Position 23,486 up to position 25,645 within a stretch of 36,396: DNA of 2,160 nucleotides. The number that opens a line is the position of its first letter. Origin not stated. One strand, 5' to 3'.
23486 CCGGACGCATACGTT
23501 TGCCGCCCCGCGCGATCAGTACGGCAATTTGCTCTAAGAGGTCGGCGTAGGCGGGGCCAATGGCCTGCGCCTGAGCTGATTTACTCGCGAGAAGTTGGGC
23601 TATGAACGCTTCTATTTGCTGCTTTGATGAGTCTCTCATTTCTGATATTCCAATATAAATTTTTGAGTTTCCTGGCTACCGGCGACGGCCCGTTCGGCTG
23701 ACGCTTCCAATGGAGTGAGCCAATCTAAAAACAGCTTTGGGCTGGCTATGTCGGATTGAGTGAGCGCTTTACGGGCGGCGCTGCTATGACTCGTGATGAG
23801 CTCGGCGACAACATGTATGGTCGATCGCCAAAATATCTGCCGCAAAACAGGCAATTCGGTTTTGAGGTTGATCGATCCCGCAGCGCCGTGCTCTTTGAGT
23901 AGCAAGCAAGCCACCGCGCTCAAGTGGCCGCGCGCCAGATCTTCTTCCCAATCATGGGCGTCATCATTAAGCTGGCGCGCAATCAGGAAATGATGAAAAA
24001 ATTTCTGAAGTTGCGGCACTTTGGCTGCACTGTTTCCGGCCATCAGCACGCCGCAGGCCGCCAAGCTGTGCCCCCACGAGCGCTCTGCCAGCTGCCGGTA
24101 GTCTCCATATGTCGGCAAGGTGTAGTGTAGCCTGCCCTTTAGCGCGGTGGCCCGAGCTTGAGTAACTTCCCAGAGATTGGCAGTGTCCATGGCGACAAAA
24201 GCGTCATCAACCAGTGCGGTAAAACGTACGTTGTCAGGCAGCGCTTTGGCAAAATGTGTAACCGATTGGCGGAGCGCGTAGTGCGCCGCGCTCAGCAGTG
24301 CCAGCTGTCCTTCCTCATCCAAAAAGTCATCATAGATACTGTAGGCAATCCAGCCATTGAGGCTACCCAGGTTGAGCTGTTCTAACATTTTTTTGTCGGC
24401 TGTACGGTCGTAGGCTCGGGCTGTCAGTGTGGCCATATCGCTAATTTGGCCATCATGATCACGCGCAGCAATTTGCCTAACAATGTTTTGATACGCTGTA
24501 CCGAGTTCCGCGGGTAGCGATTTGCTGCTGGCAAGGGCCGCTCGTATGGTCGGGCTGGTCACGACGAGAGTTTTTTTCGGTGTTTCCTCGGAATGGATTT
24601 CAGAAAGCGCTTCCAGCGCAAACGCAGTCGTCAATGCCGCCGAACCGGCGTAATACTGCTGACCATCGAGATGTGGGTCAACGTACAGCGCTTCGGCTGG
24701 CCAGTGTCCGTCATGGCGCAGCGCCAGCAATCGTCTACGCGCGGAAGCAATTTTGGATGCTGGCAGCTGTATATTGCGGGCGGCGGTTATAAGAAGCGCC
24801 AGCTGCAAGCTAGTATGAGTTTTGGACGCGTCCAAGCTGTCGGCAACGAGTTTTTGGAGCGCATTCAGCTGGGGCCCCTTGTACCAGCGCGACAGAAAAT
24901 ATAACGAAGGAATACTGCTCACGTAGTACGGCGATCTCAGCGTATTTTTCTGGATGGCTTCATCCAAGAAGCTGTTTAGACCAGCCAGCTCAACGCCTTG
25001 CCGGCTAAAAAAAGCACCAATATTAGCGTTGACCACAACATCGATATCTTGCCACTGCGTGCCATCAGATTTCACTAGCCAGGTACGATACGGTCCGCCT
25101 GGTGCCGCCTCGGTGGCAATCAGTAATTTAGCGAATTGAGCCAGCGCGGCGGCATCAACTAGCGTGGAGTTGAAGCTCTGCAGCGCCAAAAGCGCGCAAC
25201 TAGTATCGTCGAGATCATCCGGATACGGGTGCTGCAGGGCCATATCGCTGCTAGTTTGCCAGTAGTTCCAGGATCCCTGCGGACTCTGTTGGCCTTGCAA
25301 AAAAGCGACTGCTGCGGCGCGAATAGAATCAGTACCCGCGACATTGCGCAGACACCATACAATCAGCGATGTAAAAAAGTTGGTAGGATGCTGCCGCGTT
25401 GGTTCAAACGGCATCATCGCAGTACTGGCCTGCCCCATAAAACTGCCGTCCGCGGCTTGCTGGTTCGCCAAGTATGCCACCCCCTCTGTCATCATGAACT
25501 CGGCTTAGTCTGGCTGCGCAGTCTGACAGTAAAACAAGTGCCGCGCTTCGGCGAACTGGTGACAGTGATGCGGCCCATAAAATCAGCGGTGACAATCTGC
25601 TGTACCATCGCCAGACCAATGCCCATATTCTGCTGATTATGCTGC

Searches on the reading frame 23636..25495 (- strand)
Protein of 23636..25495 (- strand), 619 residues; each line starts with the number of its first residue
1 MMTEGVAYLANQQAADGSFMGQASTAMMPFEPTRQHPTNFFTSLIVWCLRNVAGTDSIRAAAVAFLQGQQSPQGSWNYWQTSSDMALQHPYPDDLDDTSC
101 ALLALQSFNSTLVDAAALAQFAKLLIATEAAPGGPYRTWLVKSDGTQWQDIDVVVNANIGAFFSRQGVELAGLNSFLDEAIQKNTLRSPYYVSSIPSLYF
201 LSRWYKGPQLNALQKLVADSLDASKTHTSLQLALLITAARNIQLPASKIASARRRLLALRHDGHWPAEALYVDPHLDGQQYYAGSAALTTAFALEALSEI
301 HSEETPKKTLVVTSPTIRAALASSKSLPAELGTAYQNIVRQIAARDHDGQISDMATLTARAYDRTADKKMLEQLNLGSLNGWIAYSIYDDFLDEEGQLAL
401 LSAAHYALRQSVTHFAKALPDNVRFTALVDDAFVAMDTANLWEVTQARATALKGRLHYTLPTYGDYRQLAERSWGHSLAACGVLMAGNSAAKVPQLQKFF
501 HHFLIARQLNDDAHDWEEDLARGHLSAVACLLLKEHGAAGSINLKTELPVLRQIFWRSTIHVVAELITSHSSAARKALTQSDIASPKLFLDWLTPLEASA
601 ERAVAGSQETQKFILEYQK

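Call 5: search_protein_families(library=pfam, proteins=[window:23636-25495:-], max_evalue=0.01)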
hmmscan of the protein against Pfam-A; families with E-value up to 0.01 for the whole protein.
window:23636-25495:- (619 aa): 1 family
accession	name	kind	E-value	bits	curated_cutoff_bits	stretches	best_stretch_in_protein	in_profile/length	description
PF03936.21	Terpene_synth_C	-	0.007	16.1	26.3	0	449-538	127-222/241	Terpene synthase family, metal binding domain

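Call 8: find_related_loci(query=window:23636-25495:-, collection=genome_contigs, flank=8000)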
Query window:23636-25495:- (619 aa) in genome_contigs; peptide patterns used: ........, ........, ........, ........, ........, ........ (x = any residue, [..] = any of these).
57 stretches matched a pattern, but none encodes a relative of the query by tblastn (E <= 1e-3).
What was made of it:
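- Tried and rejected: A genome_contigs scan with the single 619-aa protein found nothing (call 8).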

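Call 10: find_homologous_proteins(query=window:23636-25495:-, max_evalue=0.001)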
Query window:23636-25495:- (619 aa): 339 proteins with E <= 0.001 among 8000 candidates; the best 120 are listed.
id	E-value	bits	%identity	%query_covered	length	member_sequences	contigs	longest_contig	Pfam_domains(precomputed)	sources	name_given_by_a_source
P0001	0.0e+0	1119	98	84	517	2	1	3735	-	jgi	jgi:hypothetical protein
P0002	3.1e-199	682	53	100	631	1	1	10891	-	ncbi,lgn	ncbi:MAG: hypothetical protein WA843_04860 [Candidatus Saccharimonadales bacterium]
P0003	6.7e-198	677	53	100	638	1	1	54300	-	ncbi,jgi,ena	-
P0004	4.7e-194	665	52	100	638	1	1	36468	-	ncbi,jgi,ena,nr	ncbi:MAG TPA: hypothetical protein VK712_01675 [Verrucomicrobiae bacterium]|jgi:hypothetical protein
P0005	3.5e-191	655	51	99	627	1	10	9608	-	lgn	-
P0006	7.0e-186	638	50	99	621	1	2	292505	-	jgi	jgi:hypothetical protein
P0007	1.1e-180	620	49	99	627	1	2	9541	PF28380.1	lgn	-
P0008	3.4e-174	599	48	100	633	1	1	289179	PF07678.21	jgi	jgi:hypothetical protein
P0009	3.7e-173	596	47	100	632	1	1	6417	-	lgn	-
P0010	2.5e-171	590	47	99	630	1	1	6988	-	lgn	-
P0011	9.4e-169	581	47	99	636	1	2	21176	-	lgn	-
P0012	1.5e-166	574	47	99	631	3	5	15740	-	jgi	jgi:hypothetical protein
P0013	3.6e-166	572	47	100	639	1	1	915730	-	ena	-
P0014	3.8e-165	569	46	100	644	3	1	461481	-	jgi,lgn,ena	-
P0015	1.7e-163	564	48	99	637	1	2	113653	-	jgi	jgi:hypothetical protein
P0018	6.5e-161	555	44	100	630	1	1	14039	PF28380.1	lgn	-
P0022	1.0e-156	541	45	100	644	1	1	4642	PF28380.1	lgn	-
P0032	2.6e-149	517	43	100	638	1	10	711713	PF28380.1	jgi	jgi:hypothetical protein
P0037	7.4e-148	512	44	100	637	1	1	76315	PF28380.1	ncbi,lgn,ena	-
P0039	1.3e-146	508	45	100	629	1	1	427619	-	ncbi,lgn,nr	ncbi:MAG: hypothetical protein JWN38_545 [Candidatus Saccharibacteria bacterium]|nr:hypothetical pro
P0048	2.1e-143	497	43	99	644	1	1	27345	PF28380.1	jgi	jgi:hypothetical protein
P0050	7.4e-143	496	43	99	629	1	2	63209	PF28380.1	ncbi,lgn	-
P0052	2.7e-142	494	45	92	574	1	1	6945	PF28380.1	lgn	-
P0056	4.0e-141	490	43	100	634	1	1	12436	PF28380.1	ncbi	ncbi:hypothetical protein BH09PAT3_BH09PAT3_0840 [soil metagenome]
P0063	6.3e-136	473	43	99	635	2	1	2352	PF28380.1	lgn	-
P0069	4.2e-131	457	41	99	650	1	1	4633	PF28380.1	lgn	-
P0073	3.3e-125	437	42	96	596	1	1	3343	PF28380.1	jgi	jgi:hypothetical protein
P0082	2.5e-118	415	37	100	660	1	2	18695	-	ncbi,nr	ncbi:hypothetical protein L6259_01795 [Candidatus Parcubacteria bacterium]|nr:hypothetical protein [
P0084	9.5e-118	413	42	89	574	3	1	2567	PF28380.1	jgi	jgi:hypothetical protein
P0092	1.5e-115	405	39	99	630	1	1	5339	PF13243.13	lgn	-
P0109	4.6e-111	391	36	100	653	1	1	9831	PF28380.1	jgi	jgi:hypothetical protein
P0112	1.3e-110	389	40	100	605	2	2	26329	PF28380.1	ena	-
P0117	4.8e-110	387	34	100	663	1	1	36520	-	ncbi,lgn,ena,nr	ncbi:MAG: hypothetical protein KJI71_01755 [Patescibacteria group bacterium]|nr:hypothetical protein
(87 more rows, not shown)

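Call 11: find_encoding_contigs(protein=P0001, flank=6000, max_places=4)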
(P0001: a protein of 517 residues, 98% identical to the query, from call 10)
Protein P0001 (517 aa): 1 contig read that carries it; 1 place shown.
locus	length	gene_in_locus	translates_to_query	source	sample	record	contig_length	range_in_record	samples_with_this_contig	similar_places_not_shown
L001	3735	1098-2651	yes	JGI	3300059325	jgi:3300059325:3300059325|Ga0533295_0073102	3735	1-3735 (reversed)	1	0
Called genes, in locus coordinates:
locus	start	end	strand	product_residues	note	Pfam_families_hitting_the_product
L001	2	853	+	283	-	PF02518:HATPase_c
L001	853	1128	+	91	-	-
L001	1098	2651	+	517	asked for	-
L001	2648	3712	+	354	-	PF00348:polyprenyl_synt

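Call 12: find_encoding_contigs(protein=P0002, flank=8000, max_places=4)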
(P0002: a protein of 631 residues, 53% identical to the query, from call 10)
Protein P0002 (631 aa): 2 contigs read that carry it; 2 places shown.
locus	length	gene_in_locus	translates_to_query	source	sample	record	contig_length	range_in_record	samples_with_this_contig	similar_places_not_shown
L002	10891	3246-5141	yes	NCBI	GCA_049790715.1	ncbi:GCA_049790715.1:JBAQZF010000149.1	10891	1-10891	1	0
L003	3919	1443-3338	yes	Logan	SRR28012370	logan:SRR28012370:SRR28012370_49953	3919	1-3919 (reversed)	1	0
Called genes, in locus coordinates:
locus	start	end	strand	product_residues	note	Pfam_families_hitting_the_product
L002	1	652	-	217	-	PF00027:cNMP_binding, PF13545:HTH_Crp_2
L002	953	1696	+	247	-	PF00072:Response_reg, PF00486:Trans_reg_C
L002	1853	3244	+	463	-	PF02518:HATPase_c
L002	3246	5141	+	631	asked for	-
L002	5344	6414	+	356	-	PF00348:polyprenyl_synt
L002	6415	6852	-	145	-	PF00293:NUDIX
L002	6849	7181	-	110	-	PF03819:MazG, PF12643:MazG-like (weak)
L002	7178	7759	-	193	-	PF01300:Sua5_yciO_yrdC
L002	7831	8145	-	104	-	-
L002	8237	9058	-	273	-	PF00730:HhH-GPD, PF00633:HHH (weak)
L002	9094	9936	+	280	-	PF14067:LssY_C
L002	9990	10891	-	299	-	PF01209:Ubie_methyltran (faint), PF13489:Methyltransf_23 (faint), PF08241:Methyltransf_11, PF08242:Methyltransf_12, PF13649:Methyltransf_25, PF13847:Methyltransf_31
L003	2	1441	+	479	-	?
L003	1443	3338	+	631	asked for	-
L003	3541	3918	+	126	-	?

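Call 13: find_encoding_contigs(protein=P0003, flank=8000, max_places=4)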
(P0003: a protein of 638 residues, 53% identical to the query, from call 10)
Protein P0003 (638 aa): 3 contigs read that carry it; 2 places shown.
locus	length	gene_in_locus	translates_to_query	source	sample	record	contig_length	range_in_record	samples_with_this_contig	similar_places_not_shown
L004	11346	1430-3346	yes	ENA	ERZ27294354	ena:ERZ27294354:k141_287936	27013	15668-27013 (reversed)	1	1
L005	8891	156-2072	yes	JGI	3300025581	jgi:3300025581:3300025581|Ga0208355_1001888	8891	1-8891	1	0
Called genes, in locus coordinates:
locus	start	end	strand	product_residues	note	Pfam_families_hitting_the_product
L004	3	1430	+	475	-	?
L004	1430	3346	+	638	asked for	-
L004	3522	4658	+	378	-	PF00348:polyprenyl_synt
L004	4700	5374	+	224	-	PF01182:Glucosamine_iso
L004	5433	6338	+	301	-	PF03446:NAD_binding_2, PF03807:F420_oxidored, PF00393:6PGD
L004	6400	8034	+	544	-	PF02776:TPP_enzyme_N, PF00205:TPP_enzyme_M, PF02775:TPP_enzyme_C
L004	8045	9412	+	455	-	PF00171:Aldedh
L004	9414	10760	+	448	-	PF00479:G6PD_N, PF02781:G6PD_C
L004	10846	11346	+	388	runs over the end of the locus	PF02674:Colicin_V, PF00089:Trypsin, PF13365:Trypsin_2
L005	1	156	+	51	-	?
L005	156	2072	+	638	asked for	-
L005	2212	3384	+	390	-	PF00348:polyprenyl_synt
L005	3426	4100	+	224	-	PF01182:Glucosamine_iso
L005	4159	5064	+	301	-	PF03446:NAD_binding_2, PF03807:F420_oxidored, PF00393:6PGD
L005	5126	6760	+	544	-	PF02776:TPP_enzyme_N, PF00205:TPP_enzyme_M, PF02775:TPP_enzyme_C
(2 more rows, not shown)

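Call 17: find_encoding_contigs(protein=P0004, flank=8000, max_places=3)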
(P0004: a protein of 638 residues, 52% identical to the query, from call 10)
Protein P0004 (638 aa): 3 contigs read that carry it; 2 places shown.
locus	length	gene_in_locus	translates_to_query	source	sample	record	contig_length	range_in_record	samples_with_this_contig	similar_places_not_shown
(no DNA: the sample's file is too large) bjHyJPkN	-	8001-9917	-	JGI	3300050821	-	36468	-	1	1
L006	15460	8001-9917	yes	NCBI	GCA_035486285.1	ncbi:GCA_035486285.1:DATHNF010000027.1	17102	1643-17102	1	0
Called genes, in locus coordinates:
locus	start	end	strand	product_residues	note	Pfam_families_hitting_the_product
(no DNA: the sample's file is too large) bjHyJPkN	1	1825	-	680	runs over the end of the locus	PF13231:PMT_2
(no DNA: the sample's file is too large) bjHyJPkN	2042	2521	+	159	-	PF04205:FMN_bind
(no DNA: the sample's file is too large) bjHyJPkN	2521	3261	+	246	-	PF02424:ApbE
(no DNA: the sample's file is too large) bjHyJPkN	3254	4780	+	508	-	PF03116:NQR2_RnfD_RnfE (weak), PF00175:NAD_binding_1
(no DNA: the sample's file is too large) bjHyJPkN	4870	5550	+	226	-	-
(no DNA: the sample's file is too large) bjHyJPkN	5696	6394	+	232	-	PF00072:Response_reg, PF00486:Trans_reg_C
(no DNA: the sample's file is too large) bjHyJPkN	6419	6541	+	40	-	-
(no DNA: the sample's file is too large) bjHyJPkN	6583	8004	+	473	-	PF02518:HATPase_c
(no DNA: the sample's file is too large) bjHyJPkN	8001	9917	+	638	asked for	-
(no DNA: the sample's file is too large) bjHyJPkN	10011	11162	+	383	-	PF00348:polyprenyl_synt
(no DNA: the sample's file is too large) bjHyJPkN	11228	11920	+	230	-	PF01182:Glucosamine_iso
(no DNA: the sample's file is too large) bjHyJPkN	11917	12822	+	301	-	PF03446:NAD_binding_2, PF03807:F420_oxidored (weak), PF00393:6PGD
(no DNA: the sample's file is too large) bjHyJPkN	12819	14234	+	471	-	PF00479:G6PD_N, PF02781:G6PD_C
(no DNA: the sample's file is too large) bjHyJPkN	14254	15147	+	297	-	PF02673:BacA, PF01925:TauE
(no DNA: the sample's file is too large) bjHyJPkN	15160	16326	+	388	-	PF02674:Colicin_V, PF00089:Trypsin, PF13365:Trypsin_2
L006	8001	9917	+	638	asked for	-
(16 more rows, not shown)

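Call 18: find_encoding_contigs(protein=P0006, flank=8000, max_places=3)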
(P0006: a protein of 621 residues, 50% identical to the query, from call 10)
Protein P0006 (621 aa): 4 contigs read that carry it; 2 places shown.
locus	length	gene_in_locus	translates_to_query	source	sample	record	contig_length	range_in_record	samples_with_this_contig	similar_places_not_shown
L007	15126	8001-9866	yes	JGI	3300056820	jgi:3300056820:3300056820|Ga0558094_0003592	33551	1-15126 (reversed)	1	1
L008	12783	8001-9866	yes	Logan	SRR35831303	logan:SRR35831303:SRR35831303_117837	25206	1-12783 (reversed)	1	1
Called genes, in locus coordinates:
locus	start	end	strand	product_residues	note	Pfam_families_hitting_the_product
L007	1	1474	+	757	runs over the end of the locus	PF13231:PMT_2, PF09971:DUF2206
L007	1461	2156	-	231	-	PF01522:Polysacc_deac_1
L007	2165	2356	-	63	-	-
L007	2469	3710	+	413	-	PF00150:Cellulase (weak)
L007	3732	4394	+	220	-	PF11139:SfLAP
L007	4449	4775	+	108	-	PF04193:PQ-loop (weak)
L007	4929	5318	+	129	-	PF00293:NUDIX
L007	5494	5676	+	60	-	-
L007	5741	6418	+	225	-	PF00072:Response_reg, PF00486:Trans_reg_C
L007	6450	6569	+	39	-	-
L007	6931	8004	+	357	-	PF02518:HATPase_c, PF14501:HATPase_c_5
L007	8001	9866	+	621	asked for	-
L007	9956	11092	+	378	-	PF00348:polyprenyl_synt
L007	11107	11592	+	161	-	-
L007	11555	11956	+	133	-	PF12823:DUF3817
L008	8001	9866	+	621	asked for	-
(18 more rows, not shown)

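Call 19: find_encoding_contigs(protein=P0008, flank=8000, max_places=3)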
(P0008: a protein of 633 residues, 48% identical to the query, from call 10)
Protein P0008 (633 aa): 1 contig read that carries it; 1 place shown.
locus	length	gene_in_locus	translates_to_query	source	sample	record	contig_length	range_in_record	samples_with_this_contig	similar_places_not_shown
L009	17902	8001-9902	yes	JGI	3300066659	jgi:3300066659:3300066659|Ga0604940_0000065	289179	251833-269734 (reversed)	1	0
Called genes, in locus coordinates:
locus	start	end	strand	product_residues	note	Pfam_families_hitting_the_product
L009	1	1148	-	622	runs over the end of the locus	PF00004:AAA, PF07728:AAA_5 (faint), PF17862:AAA_lid_3, PF01434:Peptidase_M41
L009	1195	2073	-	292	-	PF01171:ATP_bind_3, PF01507:PAPS_reduct (faint)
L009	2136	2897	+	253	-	PF01925:TauE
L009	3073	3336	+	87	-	-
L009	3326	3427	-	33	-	-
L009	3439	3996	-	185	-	PF13238:AAA_18 (weak)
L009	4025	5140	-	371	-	PF01384:PHO4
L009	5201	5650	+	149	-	PF14342:DUF4396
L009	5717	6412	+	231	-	PF00072:Response_reg, PF00486:Trans_reg_C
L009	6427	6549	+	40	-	-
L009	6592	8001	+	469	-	PF02518:HATPase_c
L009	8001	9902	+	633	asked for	PF07678:TED_complement (faint)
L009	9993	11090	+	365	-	PF00348:polyprenyl_synt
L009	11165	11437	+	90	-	-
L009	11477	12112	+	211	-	-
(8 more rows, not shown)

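Call 31: search_solved_structures(query=A3, max_evalue=10)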
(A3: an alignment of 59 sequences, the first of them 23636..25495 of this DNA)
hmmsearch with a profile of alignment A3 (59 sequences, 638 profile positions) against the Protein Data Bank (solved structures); distinct sequences matched with E-value up to 10: 13.
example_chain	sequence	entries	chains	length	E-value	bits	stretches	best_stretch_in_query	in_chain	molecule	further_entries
9mhs_B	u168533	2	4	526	2.5e-18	69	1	34-306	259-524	Drimenol Synthase | Haloacid dehalogenase superfamily, subfamily IA, variant 3 with third motif having DD or E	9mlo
9m7d_A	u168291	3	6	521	3.7e-17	65.1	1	34-306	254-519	Haloacid dehalogenase superfamily, subfamily IA, variant 3 with third motif having DD or E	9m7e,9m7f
22ty_A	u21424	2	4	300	0.00028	22.5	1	157-318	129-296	AstC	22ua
2sqc_A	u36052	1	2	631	0.017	16.6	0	6-82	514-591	SQUALENE-HOPENE CYCLASE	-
1gsz_A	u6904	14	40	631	0.02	16.4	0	6-82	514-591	SQUALENE--HOPENE CYCLASE | SQUALENE-HOPENE CYCLASE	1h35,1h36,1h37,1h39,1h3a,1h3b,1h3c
3sqc_A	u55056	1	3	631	0.028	15.9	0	6-82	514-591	SQUALENE--HOPENE CYCLASE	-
8pak_A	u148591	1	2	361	0.24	12.9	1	8-170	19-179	Squalene--hopene cyclase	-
3lqv_A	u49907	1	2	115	0.43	12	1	394-438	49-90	Pre-mRNA branch site protein p14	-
2f9j_A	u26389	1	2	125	0.48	11.9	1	394-438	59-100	Pre-mRNA branch site protein p14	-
2f9d_A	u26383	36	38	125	0.48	11.9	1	394-438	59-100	Pre-mRNA branch site protein p14 | Splicing factor 3B subunit 6 | SF3b14a, Splicing factor 3B subunit 6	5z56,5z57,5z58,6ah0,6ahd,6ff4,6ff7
3s2c_A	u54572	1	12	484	1.3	10.4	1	81-139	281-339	Alpha-N-arabinofuranosidase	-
4atw_A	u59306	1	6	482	1.3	10.4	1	81-139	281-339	ALPHA-L-ARABINOFURANOSIDASE DOMAIN PROTEIN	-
3ug3_A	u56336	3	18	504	1.4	10.3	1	81-139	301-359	Alpha-L-arabinofuranosidase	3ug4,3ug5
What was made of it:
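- Closest known: ChrPC / NctPC prenyltransferase-cyclase RiPP maturases. Different: The cyclase here is closest to drimenol-synthase-type domains (call 31).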

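Call 32: search_protein_families(library=ncbifam, proteins=[window:23636-25495:-], max_evalue=1)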
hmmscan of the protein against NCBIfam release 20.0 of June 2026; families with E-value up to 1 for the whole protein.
window:23636-25495:- (619 aa): 3 families
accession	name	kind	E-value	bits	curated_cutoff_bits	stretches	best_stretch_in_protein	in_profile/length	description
NF053823.1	SCO2321_fam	equivalog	2.8e-06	26.5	300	1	4-82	67-144/405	SCO2321 family membrane protein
TIGR01787.1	squalene_cyclas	subfamily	1.1e-05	24.3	322.7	1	2-131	461-583/622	squalene/oxidosqualene cyclases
NF006541.1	PRK09038.1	equivalog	0.029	14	283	1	337-452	92-204/253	flagellar motor protein MotD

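Call 33: find_encoding_contigs(protein=P0039, flank=6000, max_places=2)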
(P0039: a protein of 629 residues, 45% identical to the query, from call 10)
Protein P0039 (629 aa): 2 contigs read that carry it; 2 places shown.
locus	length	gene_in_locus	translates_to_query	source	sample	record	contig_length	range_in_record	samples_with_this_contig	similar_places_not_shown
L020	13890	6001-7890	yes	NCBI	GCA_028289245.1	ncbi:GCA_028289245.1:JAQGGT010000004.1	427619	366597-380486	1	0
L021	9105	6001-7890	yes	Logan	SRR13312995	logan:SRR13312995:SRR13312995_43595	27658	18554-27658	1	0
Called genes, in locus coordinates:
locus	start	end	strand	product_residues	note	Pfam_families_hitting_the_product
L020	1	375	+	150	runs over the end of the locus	PF01230:HIT (weak)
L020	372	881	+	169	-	-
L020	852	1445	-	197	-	PF00072:Response_reg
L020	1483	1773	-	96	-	-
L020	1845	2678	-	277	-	-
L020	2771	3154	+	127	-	PF00903:Glyoxalase, PF22677:Ble-like_N (faint)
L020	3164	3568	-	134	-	PF01641:SelR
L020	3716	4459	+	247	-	PF00072:Response_reg, PF00486:Trans_reg_C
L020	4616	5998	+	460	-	PF00512:HisKA, PF02518:HATPase_c, PF14501:HATPase_c_5 (weak)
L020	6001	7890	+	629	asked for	-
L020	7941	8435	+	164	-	-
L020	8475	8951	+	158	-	PF01047:MarR, PF12802:MarR_2, PF01638:HxlR (faint), PF13463:HTH_27 (weak)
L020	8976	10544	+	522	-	PF00083:Sugar_tr, PF06609:TRI12, PF07690:MFS_1, PF13347:MFS_2 (faint)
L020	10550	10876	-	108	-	PF00717:Peptidase_S24 (weak), PF10502:Peptidase_S26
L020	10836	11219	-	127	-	PF09055:Sod_Ni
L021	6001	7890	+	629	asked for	-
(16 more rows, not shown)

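Call 34: find_encoding_contigs(protein=P0082, flank=6000, max_places=2)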
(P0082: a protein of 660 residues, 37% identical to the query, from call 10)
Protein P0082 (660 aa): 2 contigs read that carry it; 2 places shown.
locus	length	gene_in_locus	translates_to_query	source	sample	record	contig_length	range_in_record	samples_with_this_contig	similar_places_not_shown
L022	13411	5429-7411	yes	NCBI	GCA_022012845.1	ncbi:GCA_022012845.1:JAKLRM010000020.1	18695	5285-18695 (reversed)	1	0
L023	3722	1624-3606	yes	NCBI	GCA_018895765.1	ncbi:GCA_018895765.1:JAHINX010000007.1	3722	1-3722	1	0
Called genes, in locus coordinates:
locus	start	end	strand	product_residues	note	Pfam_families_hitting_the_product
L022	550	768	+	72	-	-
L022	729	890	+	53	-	-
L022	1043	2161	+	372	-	PF00368:HMG-CoA_red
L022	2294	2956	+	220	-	PF00072:Response_reg, PF00486:Trans_reg_C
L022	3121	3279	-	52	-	-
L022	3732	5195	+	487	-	PF02518:HATPase_c, PF14501:HATPase_c_5 (weak)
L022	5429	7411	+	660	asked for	-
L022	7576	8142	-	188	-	PF01797:Y1_Tnp (weak)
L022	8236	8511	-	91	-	-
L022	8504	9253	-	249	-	PF20582:UPF0758_N, PF04002:RadC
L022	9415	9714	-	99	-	PF13936:HTH_38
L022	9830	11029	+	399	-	-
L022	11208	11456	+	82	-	PF01541:GIY-YIG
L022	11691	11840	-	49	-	-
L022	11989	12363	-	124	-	-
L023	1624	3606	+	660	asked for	-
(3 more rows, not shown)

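Call 35: find_encoding_contigs(protein=P0117, flank=6000, max_places=2)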
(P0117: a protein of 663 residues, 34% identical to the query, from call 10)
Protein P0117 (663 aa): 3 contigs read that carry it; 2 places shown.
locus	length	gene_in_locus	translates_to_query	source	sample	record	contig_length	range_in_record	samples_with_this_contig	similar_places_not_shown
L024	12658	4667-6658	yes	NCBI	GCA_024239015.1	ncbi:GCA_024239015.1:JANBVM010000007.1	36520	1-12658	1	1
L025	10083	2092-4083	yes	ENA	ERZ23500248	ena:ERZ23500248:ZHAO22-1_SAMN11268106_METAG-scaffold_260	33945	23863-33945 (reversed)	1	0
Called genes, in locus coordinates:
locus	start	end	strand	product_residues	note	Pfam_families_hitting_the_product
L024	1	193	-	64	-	?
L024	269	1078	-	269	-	-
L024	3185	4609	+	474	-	PF02518:HATPase_c, PF14501:HATPase_c_5 (weak)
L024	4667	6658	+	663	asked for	-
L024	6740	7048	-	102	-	-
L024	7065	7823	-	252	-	PF20582:UPF0758_N, PF04002:RadC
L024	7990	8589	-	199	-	PF00265:TK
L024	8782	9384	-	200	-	PF13521:AAA_28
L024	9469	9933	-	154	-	PF00254:FKBP_C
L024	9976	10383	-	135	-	PF02518:HATPase_c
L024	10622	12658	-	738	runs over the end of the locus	PF12860:PAS_7 (faint), PF02743:dCache_1, PF00672:HAMP, PF00512:HisKA, PF02518:HATPase_c, PF13581:HATPase_c_2 (faint)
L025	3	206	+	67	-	?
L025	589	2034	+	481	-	PF02518:HATPase_c, PF14501:HATPase_c_5 (weak)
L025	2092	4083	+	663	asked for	-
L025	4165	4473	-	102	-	-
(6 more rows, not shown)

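Call 49: predict_structure(alignment_id=A3)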
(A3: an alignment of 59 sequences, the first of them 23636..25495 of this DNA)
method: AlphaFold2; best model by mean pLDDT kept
length: 619 residues; sequences in the alignment: 59
mean_pLDDT: 93.7   pTM: 0.82
mean pLDDT of the five models: 93.7, 93.7, 92.1, 91.7, 91.2
residues with pLDDT >= 90: 548; 70-90: 53; 50-70: 10; < 50: 8
segments of 3 or more residues with pLDDT < 50: 304-311
pLDDT, mean of each block of 10 residues (from residue 1): 94 98 95 94 98 96 98 93 91 95 97 94 94 93 76 97 92 96 96 97 96 98 96 98 94 97 96 88 98 91 45 84 96 95 89 96 94 98 96 92 98 98 97 97 95 93 95 97 91 96 98 96 96 92 94 95 98 98 94 94 90 90
secondary structure, 60 per line:
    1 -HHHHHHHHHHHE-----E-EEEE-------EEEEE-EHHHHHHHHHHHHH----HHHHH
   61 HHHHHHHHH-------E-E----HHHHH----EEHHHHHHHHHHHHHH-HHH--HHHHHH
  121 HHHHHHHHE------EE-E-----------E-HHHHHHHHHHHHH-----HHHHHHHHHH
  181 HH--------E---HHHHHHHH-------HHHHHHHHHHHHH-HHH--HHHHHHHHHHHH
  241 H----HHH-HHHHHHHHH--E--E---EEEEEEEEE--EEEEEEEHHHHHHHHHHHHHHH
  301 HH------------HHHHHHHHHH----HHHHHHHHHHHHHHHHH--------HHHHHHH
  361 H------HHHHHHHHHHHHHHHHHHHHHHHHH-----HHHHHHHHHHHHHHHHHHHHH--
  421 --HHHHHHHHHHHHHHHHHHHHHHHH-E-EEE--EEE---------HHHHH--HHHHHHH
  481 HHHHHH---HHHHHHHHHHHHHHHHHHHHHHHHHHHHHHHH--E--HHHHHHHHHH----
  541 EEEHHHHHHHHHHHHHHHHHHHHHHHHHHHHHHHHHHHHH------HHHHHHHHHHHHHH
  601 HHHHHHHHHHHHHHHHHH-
elements in order: H2-12 E21-24 E32-36 H39-51 H56-69 H84-88 H95-108 H115-128 H153-165 H171-182 H195-202 H210-222 H229-241 H250-258 E268-276 E279-285 H286-302 H315-324 H329-345 H354-361 H368-392 H398-418 H423-446 E450-452 E455-457 H467-471 H474-486 H490-521 H527-536 E541-543 H544-580 H587-618
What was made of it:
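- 23636..25495 (-): 619-aa two-domain enzyme. Residues 1-303 (25495-24587) form a class II terpene cyclase with DLDDT at 25216-25202. Residues 315-619 (24553-23639) form a trans-IDS-like domain with DDFLD at 24331-24317 and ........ at 23974-23951. It is the proposed Trp prenyltransferase plus prenyl cyclase. AF2 model with pLDDT 93.7 (call 49).
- On Prenyltransferase-cyclase RiPP pathways (ChrPC/NctPC type): Two confident domains in the AF2 model (call 49).
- The AF2 model is confident (call 49).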
